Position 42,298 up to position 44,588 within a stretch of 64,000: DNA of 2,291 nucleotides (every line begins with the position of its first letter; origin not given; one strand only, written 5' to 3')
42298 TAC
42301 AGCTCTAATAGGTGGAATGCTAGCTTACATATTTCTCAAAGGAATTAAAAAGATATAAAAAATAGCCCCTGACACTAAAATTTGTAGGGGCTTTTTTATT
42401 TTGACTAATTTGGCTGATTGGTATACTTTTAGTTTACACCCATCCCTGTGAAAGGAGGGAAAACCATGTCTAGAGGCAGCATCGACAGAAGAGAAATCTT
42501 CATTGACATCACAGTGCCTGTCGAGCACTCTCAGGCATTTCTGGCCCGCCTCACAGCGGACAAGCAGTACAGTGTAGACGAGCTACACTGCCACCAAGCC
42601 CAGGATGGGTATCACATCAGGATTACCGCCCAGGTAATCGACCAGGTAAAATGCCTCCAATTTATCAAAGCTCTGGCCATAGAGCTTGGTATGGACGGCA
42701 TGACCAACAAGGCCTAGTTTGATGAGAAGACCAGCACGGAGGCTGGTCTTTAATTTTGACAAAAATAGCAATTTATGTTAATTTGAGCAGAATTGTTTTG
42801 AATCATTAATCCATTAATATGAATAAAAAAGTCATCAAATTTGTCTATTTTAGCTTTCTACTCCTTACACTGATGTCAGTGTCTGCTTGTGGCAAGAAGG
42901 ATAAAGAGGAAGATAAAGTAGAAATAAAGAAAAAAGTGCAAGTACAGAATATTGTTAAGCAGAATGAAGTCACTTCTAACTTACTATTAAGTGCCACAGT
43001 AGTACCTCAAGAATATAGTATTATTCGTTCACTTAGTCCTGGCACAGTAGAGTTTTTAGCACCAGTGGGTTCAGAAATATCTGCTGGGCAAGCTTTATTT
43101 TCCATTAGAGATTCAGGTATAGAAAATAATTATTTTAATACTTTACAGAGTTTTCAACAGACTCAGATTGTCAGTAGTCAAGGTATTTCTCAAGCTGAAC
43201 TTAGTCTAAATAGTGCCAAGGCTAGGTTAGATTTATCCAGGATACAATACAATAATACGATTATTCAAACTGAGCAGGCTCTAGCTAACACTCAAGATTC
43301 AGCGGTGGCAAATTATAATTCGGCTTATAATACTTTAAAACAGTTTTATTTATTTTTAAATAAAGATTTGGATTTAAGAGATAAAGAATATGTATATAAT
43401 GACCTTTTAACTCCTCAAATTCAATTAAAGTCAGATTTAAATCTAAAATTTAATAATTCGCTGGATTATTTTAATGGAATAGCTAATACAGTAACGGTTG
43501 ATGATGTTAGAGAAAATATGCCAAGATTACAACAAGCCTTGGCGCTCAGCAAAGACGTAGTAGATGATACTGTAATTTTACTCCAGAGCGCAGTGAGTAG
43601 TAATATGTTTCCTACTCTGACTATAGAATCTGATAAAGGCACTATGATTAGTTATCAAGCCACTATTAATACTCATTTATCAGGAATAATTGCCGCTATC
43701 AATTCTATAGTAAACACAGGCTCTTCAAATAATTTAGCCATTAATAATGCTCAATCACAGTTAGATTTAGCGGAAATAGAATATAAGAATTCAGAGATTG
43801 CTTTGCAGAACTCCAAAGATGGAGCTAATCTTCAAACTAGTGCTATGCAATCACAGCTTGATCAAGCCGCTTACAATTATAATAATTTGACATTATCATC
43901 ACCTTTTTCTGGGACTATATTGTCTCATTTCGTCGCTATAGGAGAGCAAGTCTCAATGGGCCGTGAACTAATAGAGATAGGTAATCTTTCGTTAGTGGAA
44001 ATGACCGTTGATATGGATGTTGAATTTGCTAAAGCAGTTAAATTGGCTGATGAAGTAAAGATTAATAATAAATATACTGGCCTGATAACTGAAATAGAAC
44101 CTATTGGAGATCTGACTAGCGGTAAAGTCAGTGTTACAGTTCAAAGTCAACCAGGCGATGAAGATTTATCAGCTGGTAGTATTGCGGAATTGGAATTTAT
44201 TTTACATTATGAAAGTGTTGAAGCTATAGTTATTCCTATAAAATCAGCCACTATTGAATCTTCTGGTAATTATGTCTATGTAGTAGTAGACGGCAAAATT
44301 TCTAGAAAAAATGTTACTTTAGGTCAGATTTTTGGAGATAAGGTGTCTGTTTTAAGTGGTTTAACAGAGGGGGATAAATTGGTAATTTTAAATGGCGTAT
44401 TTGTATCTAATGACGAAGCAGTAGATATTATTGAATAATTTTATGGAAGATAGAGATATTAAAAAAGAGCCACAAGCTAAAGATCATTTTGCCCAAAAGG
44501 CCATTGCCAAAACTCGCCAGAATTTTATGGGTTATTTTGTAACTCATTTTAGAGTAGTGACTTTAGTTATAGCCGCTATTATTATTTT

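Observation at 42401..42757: Island D: minimal high-GC cassette encoding an 83-aa protein (AGGAGG-7-ATG) between a membrane-protein gene and the RND efflux operon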

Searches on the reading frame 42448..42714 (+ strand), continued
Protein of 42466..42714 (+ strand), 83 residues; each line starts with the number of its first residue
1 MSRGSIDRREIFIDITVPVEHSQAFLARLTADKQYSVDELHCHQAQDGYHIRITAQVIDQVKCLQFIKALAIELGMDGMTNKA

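Call 49: search_solved_structures(query=A4, max_evalue=10, show_alignments=2)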
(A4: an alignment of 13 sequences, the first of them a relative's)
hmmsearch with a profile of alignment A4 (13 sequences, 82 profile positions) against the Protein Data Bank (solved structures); distinct sequences matched with E-value up to 10: 7.
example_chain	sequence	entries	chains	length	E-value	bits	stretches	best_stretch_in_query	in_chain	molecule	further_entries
6kfm_A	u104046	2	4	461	0.16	15.2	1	23-54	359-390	Mycosubtilin synthase subunit A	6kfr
6kfu_A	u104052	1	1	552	0.2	14.9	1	23-54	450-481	Mycosubtilin synthase subunit A,Mycosubtilin synthase subunit A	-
9spj_ZL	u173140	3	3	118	0.29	14.4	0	46-78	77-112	Small ribosomal subunit protein uS10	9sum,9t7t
7uek_A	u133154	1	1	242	0.39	14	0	49-77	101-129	OT3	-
9bh5_AH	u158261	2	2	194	1.2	12.3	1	16-59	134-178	Small ribosomal subunit protein eS7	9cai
7qjm_A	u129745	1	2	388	1.9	11.8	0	16-37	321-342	alpha/beta-hydrolase (202)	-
5zz5_A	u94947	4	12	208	1.9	11.7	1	15-32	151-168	Redox-sensing transcriptional repressor Rex | Redox-sensing transcriptional repressor Rex 1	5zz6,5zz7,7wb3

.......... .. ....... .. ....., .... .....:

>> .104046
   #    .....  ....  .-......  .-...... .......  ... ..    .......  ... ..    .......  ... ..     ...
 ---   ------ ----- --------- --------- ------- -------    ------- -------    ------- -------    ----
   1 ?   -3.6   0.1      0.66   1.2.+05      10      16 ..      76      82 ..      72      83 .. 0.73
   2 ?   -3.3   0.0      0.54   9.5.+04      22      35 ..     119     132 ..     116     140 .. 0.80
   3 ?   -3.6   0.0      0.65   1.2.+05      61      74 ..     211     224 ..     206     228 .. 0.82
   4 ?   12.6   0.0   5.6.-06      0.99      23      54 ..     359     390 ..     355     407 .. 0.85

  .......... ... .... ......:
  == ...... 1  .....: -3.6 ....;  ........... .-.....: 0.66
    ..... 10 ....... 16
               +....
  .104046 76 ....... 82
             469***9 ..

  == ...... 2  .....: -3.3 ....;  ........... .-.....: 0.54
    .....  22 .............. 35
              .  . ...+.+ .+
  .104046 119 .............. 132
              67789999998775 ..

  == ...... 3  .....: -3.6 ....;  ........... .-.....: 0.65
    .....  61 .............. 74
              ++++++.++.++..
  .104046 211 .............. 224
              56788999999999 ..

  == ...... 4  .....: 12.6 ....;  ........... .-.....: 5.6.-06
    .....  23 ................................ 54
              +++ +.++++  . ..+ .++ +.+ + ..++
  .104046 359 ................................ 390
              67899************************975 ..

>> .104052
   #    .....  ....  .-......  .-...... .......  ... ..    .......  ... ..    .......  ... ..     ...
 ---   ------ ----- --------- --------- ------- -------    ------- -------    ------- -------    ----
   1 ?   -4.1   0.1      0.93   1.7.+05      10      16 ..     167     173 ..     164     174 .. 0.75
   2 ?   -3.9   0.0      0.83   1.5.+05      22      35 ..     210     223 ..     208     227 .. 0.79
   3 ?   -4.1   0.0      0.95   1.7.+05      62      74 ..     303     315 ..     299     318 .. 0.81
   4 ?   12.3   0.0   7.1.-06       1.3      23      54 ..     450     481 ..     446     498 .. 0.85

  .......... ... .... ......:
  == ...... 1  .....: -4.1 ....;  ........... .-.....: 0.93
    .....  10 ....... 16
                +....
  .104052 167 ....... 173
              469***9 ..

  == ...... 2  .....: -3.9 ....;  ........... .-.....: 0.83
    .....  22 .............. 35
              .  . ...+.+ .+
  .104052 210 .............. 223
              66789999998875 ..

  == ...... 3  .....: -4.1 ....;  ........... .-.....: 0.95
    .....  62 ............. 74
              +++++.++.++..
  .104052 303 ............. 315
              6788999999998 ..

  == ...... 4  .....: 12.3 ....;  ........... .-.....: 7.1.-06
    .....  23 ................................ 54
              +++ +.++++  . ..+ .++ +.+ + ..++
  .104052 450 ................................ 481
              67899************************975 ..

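Call 50: search_protein_families(library=pfam, alignment_id=A4, max_evalue=10)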
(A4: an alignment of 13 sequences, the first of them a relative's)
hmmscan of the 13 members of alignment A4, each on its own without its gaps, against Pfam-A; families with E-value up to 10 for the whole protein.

A. member 1, P0001 (83 aa): 2 families
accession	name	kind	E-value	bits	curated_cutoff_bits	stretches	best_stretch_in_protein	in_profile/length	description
PF21770.3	MgtC_SapB_C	-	0.13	13.2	27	1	23-75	16-67/77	MGTC/SAPB C-terminal domain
PF13097.11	CENP-U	-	0.17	12.3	21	1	36-70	129-163/181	CENP-A nucleosome associated complex (NAC) subunit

B. families by the number of members that match (of 13 scanned): 8 families
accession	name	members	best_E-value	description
PF05190.23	MutS_IV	3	0.079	MutS family domain IV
PF21770.3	MgtC_SapB_C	2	0.13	MGTC/SAPB C-terminal domain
PF09756.15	DDRGK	1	0.11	DDRGK domain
PF10668.15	Phage_terminase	1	0.13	Phage terminase small subunit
PF25660.1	CcFV1_CP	1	0.14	Filamentous dsRNA virus capsid protein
PF13097.11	CENP-U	1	0.17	CENP-A nucleosome associated complex (NAC) subunit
PF13137.11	DUF3983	1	0.17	Protein of unknown function (DUF3983)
PF07423.16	DUF1510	1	0.17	Domain of unknown function (DUF1510)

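Call 53: search_protein_families(library=phrogs, proteins=[P0001, P0019, P0029, P0020], max_evalue=0.1)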
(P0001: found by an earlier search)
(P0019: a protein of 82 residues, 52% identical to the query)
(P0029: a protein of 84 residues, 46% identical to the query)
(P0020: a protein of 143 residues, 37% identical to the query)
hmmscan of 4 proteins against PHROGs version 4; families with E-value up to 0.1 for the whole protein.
P0001 (83 aa): 0 families

P0019 (82 aa): 0 families

P0029 (84 aa): 0 families

P0020 (143 aa): 0 families

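Call 54: search_protein_families(library=padloc, proteins=[P0001, P0019, P0029, P0020], max_evalue=0.1)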
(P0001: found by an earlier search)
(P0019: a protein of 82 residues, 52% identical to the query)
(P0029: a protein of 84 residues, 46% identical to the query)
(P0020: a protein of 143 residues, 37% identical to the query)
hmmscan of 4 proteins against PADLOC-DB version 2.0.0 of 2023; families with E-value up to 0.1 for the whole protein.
P0001 (83 aa): 0 families

P0019 (82 aa): 0 families

P0029 (84 aa): 1 family
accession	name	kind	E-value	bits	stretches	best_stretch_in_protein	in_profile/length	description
PDLC03917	NsnC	-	0.0056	14.1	1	12-71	187-245/302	-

P0020 (143 aa): 0 families

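Call 57: predict_structure(alignment_id=A5)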
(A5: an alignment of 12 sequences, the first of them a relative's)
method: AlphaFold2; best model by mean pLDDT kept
length: 83 residues; sequences in the alignment: 12
mean_pLDDT: 79.1   pTM: 0.65
mean pLDDT of the five models: 79.1, 78.5, 78.2, 74.9, 69.6
residues with pLDDT >= 90: 4; 70-90: 63; 50-70: 7; < 50: 9
segments of 3 or more residues with pLDDT < 50: 1-5, 80-83
pLDDT, mean of each block of 10 residues (from residue 1): 52 88 88 83 86 87 88 73 43
secondary structure, 60 per line:
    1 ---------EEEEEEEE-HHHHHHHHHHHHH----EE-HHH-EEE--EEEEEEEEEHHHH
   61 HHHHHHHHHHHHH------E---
elements in order: E10-17 H19-31 E43-45 E48-56 H57-73

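Call 62: fold_search(model_id=the predicted structure, library=pdb)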
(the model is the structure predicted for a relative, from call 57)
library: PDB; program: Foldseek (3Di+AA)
matches with E <= 10: 1300; with E <= 0.001: 0
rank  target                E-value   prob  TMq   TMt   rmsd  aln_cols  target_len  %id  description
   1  1khm_MODEL_1_A        3.1e-02  0.99  0.55  0.52   3.8        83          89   16  C-TERMINAL KH DOMAIN OF HNRNP K (KH3) (released 2000-01-12)
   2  2cve                  5.1e-02  1.00  0.56  0.28   2.4        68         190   10  Crystal structure of a conserved hypothetical protein TT1547 from thermus thermophilus HB8 (released 2005-12-02)
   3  6ah0_C                6.2e-02  0.99  0.57  0.07   2.7        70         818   13  The Cryo-EM Structure of the Precusor of Human Pre-catalytic Spliceosome (pre-B complex) (released 2018-11-14)
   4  3ab2_C                6.2e-02  0.98  0.55  0.15   3.5        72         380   19  Crystal structure of aspartate kinase from Corynebacterium glutamicum in complex with threonine (released 2010-06-23)
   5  5y5x_N                6.2e-02  0.97  0.49  0.09   5.5        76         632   12  V/A-type ATPase/synthase from Thermus thermophilus, rotational state 1 (released 2018-01-17)
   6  5yei_B                7.0e-02  0.99  0.56  0.34   3.1        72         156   21  Mechanistic insight into the regulation of Pseudomonas aeruginosa aspartate kinase (released 2018-08-29)
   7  9rvu_HE               8.5e-02  0.98  0.54  0.06   2.5        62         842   14  in situ S. pombe hibernating ribosome after 7 days of glucose depletion (released 2026-04-01)
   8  3rrk                  8.5e-02  0.77  0.45  0.16   7.4        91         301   13  Crystal structure of the cytoplasmic N-terminal domain of subunit I, homolog of subunit a, of V-ATPase (released 2011-08-10)
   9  9esh_B                9.0e-02  0.98  0.56  0.07   2.9        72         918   15  Structure of a B-state intermediate committed to discard (Bd-I state) (released 2024-12-25)
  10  9lsd_B                9.0e-02  0.72  0.45  0.37   8.1       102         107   17  Crystal structure of a polyketide cyclase FasU from Streptomyces kanamyceticus (released 2025-03-12)
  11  5czd_A                9.6e-02  0.91  0.46  0.17   4.1        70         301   16  The complex structure of VinK with VinL (released 2016-02-03)
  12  5yei_A                1.1e-01  0.97  0.58  0.15   3.2        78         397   22  Mechanistic insight into the regulation of Pseudomonas aeruginosa aspartate kinase (released 2018-08-29)
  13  5yei_F                1.1e-01  0.97  0.58  0.36   3.2        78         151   23  Mechanistic insight into the regulation of Pseudomonas aeruginosa aspartate kinase (released 2018-08-29)
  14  4go7                  1.3e-01  0.97  0.59  0.34   3.5        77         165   19  The regulatory subunit of aspartate kinase in complex with threonine from Mycobacterium tuberculosis (released 2012-09-05)
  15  3ab4_A                1.3e-01  0.96  0.56  0.16   3.3        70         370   20  Crystal structure of feedback inhibition resistant mutant of aspartate kinase from Corynebacterium glutamicum in compl (released 2010-06-23)
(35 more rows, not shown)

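Call 63: fold_search(model_id=the predicted structure, library=viral)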
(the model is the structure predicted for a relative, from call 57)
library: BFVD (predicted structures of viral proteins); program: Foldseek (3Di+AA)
matches with E <= 10: 1135; with E <= 0.001: 0
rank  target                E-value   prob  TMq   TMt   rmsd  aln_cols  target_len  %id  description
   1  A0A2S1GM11            2.2e-02  0.95  0.44  0.37   4.6        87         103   15  Uncharacterized protein [Erwinia phage Cronus]
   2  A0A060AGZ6            6.6e-02  0.92  0.51  0.48   4.6        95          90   10  Uncharacterized protein [Cronobacter phage CR8]
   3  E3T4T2                7.4e-02  0.90  0.48  0.19   4.0        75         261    9  Putative eIF-2alpha [Cafeteria roenbergensis virus (strain BV-PW1)]
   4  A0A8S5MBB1            7.9e-02  0.97  0.58  0.54   3.7        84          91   14  Uncharacterized protein [Podoviridae sp. ct53O25]
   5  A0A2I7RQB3            7.9e-02  0.94  0.47  0.50   6.6        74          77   14  (no name in the UniProt tables at hand)
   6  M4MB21                8.5e-02  0.99  0.57  0.20   3.3        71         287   11  (no name in the UniProt tables at hand)
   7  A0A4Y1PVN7            9.0e-02  0.94  0.54  0.53   5.5        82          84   17  (no name in the UniProt tables at hand)
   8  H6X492                9.0e-02  0.94  0.52  0.49   3.4        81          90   10  Uncharacterized protein [Klebsiella phage vB_KleM_RaK2]
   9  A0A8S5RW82            9.6e-02  0.92  0.52  0.29   3.8        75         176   15  Uncharacterized protein [Siphoviridae sp. ctHip2]
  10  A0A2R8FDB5            1.0e-01  0.75  0.40  0.33   8.3        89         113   12  Uncharacterized protein [Cedratvirus Zaza IHUMI]
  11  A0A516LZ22            1.2e-01  0.85  0.45  0.49   5.4        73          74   11  (no name in the UniProt tables at hand)
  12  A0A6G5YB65            1.2e-01  0.84  0.46  0.52   4.5        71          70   18  (no name in the UniProt tables at hand)
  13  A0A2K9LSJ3            1.4e-01  0.95  0.60  0.27   4.0        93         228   13  Capsid [uncultured virus]
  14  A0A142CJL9            1.4e-01  0.75  0.46  0.31   5.3        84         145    5  (no name in the UniProt tables at hand)
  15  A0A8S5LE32            1.5e-01  0.95  0.52  0.62   2.4        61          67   18  Uncharacterized protein [Siphoviridae sp. ctrWS2]
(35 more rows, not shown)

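Call 66: find_related_loci(query=A6, collection=genome_contigs, flank=5000)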
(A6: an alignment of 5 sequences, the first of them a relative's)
Query A6 (83 aa) in genome_contigs; peptide patterns used: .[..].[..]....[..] (x = any residue, [..] = any of these).
15 stretches matched a pattern; 2 encode a relative of the query (tblastn E <= 1e-3); 2 distinct loci.
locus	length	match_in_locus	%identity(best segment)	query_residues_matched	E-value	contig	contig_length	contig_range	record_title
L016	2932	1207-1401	42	12-76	3e-15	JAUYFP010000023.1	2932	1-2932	MAG: bacterium isolate C21_metabat.bin.20 C21_k141_67587, whole genome shotgun sequence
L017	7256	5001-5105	48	12-50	6e-6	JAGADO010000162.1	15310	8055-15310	MAG: Clostridia bacterium isolate RGIG8345 Water_buffalos_Rumen.Co__c7518180, whole genome shotgun sequence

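Call 85: search_protein_families(library=pfam, proteins=[L006:5428-5940:+, L012:300-812:+, L015:279-791:+], max_evalue=10)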
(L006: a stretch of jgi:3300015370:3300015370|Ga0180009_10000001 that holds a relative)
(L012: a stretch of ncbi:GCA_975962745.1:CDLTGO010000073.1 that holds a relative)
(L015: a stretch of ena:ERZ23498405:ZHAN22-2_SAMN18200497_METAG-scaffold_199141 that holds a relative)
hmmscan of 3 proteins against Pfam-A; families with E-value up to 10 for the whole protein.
L006:5428-5940:+ (170 aa): 3 families
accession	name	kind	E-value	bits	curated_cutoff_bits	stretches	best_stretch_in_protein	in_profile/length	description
PF12822.12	ECF_trnsprt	-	0.0039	17.7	30.7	1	23-164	9-156/169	ECF transporter, substrate-specific component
PF10329.14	DUF2417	-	1.4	8.7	25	1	17-137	53-164/234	Region of unknown function (DUF2417)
PF10841.13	DUF2644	-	2.9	8.8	22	1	11-49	9-45/59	Protein of unknown function (DUF2644)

L012:300-812:+ (170 aa): 0 families

L015:279-791:+ (170 aa): 0 families

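Call 92: find_related_loci(query=A6, collection=metagenome_contigs, flank=3000)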
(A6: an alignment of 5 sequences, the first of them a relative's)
Query A6 (83 aa) in metagenome_contigs; peptide patterns used: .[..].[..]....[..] (x = any residue, [..] = any of these).
25 stretches matched a pattern; 3 encode a relative of the query (tblastn E <= 1e-3); 3 distinct loci.
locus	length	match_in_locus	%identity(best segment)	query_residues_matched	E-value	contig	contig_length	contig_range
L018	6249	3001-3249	46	1-83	3e-20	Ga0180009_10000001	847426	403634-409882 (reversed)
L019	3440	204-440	44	1-78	9e-17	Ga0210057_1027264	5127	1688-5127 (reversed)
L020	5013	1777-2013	44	1-78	9e-17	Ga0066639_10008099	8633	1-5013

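Call 98: find_related_loci(query=A6, collection=viral_contigs, flank=3000)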
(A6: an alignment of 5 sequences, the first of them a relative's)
Query A6 (83 aa) in viral_contigs; peptide patterns used: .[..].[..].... (x = any residue, [..] = any of these).
8 stretches matched a pattern; 1 encode a relative of the query (tblastn E <= 1e-3); 1 distinct loci.
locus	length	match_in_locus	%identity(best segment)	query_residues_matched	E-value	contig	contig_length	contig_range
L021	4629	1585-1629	67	9-23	7e-5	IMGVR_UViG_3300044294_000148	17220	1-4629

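Call 100: search_dna_similar(query=P0001, collection=phages, mode=protein, max_evalue=0.01, max_rows=5)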
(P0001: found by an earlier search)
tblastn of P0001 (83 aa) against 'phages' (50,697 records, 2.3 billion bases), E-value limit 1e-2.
No match.

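Call 101: search_dna_similar(query=P0001, collection=plasmids, mode=protein, max_evalue=0.01, max_rows=5)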
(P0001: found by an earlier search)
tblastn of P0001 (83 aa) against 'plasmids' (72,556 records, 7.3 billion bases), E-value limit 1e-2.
No match.

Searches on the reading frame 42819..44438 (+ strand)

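Call 11: search_protein_families(library=pfam, proteins=[window:42819-44438:+], max_evalue=0.1)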
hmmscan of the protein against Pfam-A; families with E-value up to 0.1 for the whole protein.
window:42819-44438:+ (539 aa): 2 families
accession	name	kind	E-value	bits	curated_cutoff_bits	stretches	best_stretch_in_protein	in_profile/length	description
PF16576.10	HlyD_D23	-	2.3e-07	30.7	30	1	345-419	97-171/214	Barrel-sandwich domain of CusB or HlyD membrane-fusion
PF13437.12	HlyD_3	-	4.9e-07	30.9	22.2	1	358-445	1-95/106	HlyD family secretion protein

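Call 47: search_protein_families(library=ncbifam, proteins=[P0001, P0020, P0019, P0029], max_evalue=1)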
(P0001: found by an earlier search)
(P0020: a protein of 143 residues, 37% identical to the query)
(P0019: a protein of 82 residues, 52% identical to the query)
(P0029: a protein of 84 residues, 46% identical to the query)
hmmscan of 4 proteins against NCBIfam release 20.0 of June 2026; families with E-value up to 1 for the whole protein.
P0001 (83 aa): 0 families

P0020 (143 aa): 0 families

P0019 (82 aa): 0 families

P0029 (84 aa): 1 family
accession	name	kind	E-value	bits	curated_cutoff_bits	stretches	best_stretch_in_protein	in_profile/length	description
TIGR04482.1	D_pro_red_PrdD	equivalog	0.037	13.5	320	1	6-67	143-207/246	proline reductase cluster protein PrdD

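Call 53: search_protein_families(library=phrogs, proteins=[P0001, P0019, P0029, P0020], max_evalue=0.1)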
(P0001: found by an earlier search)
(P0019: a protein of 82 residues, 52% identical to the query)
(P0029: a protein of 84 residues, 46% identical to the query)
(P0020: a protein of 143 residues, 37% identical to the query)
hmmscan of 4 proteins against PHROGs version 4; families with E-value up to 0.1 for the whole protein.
P0001 (83 aa): 0 families

P0019 (82 aa): 0 families

P0029 (84 aa): 0 families

P0020 (143 aa): 0 families

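Call 54: search_protein_families(library=padloc, proteins=[P0001, P0019, P0029, P0020], max_evalue=0.1)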
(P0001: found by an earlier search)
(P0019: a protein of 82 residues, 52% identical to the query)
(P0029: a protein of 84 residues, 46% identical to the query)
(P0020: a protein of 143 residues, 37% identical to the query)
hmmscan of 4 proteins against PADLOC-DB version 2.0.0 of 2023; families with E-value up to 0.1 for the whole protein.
P0001 (83 aa): 0 families

P0019 (82 aa): 0 families

P0029 (84 aa): 1 family
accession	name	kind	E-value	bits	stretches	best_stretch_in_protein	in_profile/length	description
PDLC03917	NsnC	-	0.0056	14.1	1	12-71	187-245/302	-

P0020 (143 aa): 0 families

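Call 85: search_protein_families(library=pfam, proteins=[L006:5428-5940:+, L012:300-812:+, L015:279-791:+], max_evalue=10)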
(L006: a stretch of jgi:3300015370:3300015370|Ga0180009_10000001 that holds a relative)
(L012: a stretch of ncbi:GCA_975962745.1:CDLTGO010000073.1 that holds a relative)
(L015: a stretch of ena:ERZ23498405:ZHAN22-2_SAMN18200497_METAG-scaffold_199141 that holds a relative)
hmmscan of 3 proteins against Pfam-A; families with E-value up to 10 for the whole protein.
L006:5428-5940:+ (170 aa): 3 families
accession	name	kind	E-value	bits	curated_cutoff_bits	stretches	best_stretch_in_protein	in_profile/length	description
PF12822.12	ECF_trnsprt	-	0.0039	17.7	30.7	1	23-164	9-156/169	ECF transporter, substrate-specific component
PF10329.14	DUF2417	-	1.4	8.7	25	1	17-137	53-164/234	Region of unknown function (DUF2417)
PF10841.13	DUF2644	-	2.9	8.8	22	1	11-49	9-45/59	Protein of unknown function (DUF2644)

L012:300-812:+ (170 aa): 0 families

L015:279-791:+ (170 aa): 0 families
